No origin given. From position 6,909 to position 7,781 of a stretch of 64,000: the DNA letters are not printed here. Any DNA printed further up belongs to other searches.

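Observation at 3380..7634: Two paralogous single-pass membrane proteins with a shared unknown Cys-containing extracytoplasmic domain bracket the LCP fusion gene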

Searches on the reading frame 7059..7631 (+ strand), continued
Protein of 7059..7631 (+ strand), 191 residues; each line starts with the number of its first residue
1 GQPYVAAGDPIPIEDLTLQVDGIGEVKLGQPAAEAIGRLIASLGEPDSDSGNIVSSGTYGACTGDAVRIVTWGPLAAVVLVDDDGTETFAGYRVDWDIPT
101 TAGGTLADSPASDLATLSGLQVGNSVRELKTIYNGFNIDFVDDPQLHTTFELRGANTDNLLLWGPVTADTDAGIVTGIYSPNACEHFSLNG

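Call 50: find_encoding_contigs(protein=P0336, flank=8000, max_places=2)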
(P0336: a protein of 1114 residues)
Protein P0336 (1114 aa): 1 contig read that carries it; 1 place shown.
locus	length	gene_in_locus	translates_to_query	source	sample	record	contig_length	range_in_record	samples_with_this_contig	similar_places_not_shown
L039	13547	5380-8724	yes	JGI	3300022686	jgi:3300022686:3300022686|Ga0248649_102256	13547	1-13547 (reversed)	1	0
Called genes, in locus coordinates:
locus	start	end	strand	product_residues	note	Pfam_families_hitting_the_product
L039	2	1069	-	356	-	?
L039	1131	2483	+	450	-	PF00875:DNA_photolyase, PF03441:FAD_binding_7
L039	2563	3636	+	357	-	PF06224:AlkZ-like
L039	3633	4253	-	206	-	-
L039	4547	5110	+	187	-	PF01661:Macro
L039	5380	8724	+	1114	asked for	PF00072:Response_reg, PF00990:GGDEF (weak), PF13641:Glyco_tranf_2_3, PF00535:Glycos_transf_2, PF13506:Glyco_transf_21 (weak), PF13632:Glyco_trans_2_3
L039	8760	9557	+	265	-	PF12974:Phosphonate-bd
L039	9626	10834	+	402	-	PF01053:Cys_Met_Meta_PP, PF00155:Aminotran_1_2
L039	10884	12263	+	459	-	PF01546:Peptidase_M20, PF07687:M20_dimer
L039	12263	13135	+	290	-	-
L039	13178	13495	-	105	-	-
